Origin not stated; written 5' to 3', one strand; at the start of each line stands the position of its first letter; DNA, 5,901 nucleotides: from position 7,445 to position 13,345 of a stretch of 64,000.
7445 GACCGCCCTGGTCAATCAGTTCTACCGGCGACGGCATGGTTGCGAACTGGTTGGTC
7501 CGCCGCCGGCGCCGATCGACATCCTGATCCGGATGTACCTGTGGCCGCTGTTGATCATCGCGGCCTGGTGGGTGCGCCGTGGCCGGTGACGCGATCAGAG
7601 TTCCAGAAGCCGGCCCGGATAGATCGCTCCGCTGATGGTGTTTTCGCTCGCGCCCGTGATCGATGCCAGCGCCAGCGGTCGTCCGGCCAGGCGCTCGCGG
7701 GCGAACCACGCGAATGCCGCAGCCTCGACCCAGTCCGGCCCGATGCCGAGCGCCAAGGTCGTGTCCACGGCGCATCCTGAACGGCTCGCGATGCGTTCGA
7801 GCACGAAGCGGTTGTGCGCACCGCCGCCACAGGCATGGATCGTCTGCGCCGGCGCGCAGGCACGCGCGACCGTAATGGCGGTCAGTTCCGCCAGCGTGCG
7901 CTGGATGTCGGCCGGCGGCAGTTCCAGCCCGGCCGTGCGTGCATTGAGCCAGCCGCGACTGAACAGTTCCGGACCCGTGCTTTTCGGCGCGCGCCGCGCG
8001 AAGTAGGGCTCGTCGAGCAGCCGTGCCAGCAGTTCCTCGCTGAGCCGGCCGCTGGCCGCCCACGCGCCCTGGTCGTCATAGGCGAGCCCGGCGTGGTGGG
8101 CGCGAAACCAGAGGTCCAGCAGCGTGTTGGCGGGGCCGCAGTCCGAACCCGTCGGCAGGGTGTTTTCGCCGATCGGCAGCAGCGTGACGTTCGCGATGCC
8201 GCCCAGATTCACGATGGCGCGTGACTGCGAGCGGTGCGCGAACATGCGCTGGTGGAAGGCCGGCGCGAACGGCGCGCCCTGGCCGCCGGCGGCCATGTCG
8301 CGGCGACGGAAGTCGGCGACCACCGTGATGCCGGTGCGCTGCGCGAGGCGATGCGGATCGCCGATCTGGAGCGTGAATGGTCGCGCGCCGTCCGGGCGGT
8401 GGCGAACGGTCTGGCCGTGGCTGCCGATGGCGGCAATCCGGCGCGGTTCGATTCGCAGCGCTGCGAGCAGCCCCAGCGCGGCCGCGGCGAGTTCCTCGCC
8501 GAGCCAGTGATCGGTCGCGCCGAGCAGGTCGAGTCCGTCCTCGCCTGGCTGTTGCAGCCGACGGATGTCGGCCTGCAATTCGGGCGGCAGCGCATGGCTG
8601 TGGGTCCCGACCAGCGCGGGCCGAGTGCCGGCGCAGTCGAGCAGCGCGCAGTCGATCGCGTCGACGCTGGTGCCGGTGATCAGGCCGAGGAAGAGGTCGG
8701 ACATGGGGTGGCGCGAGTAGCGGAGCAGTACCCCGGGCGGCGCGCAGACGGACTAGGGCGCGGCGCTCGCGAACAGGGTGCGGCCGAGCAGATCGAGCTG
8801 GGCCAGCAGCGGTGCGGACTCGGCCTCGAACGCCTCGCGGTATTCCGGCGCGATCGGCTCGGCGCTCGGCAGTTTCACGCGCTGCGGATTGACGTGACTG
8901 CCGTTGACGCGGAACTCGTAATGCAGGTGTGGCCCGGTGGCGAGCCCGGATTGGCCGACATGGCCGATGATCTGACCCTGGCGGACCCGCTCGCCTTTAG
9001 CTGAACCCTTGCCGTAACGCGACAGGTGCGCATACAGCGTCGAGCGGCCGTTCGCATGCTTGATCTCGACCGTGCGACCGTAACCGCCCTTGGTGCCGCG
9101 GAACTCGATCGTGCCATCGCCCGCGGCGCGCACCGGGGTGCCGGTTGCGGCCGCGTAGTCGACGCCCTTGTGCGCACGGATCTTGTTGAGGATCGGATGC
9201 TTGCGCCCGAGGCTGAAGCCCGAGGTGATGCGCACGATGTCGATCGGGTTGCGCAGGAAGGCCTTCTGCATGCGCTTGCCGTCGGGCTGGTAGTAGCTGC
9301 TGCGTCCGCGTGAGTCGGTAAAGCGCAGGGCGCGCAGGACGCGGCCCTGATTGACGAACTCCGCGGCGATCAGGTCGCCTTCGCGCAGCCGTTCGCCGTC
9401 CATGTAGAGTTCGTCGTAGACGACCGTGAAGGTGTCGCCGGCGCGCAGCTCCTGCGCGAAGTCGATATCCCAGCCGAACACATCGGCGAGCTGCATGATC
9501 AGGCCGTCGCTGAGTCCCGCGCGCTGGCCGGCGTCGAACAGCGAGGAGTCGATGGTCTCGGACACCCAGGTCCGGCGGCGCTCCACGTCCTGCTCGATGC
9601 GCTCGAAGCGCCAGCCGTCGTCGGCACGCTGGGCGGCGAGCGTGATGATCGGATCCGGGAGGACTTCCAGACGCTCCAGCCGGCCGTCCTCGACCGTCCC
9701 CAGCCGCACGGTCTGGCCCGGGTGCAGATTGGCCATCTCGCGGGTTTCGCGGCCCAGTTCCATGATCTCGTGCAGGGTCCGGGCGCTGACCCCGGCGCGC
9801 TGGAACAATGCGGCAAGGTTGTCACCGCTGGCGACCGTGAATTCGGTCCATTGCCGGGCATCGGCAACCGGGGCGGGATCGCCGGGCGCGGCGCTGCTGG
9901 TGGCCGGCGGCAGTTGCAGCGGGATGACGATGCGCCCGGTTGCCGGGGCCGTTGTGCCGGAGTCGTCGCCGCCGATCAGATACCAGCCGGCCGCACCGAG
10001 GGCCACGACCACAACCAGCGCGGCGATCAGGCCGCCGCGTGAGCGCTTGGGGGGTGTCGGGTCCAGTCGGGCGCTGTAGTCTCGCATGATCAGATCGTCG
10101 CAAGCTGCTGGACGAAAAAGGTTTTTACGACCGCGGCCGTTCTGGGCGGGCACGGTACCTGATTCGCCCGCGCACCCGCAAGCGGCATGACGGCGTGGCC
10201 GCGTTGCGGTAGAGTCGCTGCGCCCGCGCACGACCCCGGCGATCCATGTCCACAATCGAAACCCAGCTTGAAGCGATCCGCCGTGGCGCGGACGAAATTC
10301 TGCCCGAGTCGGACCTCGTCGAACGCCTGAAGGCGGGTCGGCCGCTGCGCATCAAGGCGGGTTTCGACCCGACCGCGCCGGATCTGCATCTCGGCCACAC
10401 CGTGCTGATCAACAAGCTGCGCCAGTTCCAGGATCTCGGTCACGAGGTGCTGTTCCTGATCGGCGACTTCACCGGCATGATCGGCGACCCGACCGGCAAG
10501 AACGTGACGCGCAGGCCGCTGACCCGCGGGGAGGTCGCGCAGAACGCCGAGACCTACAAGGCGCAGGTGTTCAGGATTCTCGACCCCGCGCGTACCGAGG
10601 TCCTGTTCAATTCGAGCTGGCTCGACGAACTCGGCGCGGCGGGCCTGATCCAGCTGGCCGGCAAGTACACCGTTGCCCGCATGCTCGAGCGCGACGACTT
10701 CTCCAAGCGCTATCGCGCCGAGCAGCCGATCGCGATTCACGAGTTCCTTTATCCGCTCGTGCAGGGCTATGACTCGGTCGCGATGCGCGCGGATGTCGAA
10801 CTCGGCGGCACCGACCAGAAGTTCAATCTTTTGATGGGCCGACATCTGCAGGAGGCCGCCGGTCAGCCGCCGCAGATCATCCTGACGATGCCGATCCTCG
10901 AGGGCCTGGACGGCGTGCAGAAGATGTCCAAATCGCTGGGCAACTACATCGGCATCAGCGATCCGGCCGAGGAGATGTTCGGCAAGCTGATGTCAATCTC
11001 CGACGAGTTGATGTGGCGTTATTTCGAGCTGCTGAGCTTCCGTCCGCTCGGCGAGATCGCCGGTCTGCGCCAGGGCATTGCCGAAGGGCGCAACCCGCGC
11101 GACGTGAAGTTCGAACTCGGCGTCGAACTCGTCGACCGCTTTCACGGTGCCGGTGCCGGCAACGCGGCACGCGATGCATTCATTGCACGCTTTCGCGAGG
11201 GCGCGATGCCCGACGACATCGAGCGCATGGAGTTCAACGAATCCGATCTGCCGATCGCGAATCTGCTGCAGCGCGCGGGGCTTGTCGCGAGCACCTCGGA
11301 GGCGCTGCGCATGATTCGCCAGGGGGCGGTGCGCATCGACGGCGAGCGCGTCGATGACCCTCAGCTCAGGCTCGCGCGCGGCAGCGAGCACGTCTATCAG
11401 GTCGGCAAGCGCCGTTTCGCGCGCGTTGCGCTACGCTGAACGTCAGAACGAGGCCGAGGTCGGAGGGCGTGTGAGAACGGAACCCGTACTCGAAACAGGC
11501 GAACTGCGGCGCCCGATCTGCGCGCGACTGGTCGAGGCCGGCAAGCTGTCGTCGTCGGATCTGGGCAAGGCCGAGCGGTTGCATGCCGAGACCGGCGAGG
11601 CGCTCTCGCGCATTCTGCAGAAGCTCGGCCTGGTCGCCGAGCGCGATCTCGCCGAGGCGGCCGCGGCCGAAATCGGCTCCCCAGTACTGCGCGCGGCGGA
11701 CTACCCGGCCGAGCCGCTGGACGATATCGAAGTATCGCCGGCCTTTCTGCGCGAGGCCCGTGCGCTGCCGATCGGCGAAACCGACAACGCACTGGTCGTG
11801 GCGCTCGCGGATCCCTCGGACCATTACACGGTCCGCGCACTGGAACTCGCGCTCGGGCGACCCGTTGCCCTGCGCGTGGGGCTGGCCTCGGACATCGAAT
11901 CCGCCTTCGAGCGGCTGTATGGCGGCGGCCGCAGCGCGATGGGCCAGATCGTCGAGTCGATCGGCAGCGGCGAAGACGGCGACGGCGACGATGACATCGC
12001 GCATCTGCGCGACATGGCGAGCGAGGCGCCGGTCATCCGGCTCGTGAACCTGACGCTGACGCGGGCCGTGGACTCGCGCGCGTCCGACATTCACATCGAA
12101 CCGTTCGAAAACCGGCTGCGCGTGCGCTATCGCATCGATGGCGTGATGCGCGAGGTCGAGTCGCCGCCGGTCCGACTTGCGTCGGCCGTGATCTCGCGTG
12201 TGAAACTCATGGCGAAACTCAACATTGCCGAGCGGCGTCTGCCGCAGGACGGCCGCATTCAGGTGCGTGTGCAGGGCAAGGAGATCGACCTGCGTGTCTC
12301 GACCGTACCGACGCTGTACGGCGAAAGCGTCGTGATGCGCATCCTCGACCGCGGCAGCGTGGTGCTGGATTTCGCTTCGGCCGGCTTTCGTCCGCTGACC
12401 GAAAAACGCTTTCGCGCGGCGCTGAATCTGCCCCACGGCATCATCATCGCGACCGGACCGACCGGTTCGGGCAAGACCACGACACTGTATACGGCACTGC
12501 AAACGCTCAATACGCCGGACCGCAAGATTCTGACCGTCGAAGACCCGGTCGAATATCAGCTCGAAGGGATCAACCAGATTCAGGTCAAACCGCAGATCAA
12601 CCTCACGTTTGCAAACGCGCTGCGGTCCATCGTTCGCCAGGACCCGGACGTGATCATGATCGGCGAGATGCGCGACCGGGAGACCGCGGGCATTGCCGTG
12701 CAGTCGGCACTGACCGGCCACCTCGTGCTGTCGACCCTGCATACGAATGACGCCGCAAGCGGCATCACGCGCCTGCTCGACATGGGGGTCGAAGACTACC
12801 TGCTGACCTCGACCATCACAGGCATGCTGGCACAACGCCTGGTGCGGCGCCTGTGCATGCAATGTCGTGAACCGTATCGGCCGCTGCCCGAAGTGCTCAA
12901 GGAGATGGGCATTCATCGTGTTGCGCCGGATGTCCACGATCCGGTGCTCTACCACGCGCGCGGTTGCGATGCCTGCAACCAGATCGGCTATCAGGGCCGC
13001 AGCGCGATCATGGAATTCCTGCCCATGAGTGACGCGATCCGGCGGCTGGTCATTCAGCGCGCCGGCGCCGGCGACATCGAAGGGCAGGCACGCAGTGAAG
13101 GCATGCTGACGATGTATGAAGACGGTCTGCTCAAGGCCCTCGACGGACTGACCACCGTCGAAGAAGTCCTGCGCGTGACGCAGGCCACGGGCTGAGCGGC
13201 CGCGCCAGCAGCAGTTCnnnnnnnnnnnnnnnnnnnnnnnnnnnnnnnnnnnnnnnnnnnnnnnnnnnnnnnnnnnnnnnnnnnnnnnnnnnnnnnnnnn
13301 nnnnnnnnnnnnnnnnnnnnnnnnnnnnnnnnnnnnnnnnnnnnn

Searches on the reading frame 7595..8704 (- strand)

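Call 43: search_protein_families(library=pfam, proteins=[window:7595-8704:-], max_evalue=0.00001)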
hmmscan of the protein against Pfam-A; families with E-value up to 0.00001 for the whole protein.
window:7595-8704:- (369 aa): 1 family
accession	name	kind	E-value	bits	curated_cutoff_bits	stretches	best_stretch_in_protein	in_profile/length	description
PF03702.20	AnmK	-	1.4e-116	390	24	1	4-363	2-366/367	Anhydro-N-acetylmuramic acid kinase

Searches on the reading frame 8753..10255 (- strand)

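Call 43: search_protein_families(library=pfam, proteins=[window:8753-10255:-], max_evalue=0.00001)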
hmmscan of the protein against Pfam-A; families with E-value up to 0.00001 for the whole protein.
window:8753-10255:- (500 aa): 3 families
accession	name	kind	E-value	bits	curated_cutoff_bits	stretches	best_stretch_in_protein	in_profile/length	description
PF01551.29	Peptidase_M23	-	3.6e-33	114.1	28.7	1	361-457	2-96/96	Peptidase family M23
PF19425.4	Csd3_N2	-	3.8e-10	40.2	27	1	230-347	8-120/122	Csd3 second domain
PF22310.2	NMB0315_dom_I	-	1.2e-06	29.1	27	0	136-191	3-58/83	NMB0315-like, domain I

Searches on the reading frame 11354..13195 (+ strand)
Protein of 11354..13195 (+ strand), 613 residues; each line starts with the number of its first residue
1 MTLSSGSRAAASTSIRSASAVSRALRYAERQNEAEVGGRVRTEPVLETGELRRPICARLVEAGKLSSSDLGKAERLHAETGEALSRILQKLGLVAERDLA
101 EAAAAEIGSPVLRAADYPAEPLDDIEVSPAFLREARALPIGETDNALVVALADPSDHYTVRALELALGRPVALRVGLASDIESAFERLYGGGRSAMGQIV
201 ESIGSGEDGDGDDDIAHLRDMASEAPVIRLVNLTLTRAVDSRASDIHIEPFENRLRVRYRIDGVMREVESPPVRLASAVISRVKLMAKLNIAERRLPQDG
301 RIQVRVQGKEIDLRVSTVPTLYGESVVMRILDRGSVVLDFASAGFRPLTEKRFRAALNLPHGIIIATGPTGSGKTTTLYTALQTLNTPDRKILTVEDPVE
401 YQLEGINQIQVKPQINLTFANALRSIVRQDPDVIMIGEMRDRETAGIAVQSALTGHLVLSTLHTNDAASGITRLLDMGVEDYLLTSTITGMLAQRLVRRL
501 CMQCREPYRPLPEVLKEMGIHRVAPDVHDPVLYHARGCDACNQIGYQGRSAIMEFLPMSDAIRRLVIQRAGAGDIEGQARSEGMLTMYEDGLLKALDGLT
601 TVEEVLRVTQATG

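Call 43: search_protein_families(library=pfam, proteins=[window:11354-13195:+], max_evalue=0.00001)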
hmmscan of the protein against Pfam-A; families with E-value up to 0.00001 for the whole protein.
window:11354-13195:+ (613 aa): 2 families
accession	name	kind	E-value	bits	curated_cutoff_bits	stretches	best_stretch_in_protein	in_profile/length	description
PF00437.27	T2SSE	-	6.5e-148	492.7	24.9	1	222-607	3-370/370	Type II/IV secretion system protein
PF05157.20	MshEN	-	7.9e-17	61.5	23.1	1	108-194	2-89/90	MshEN domain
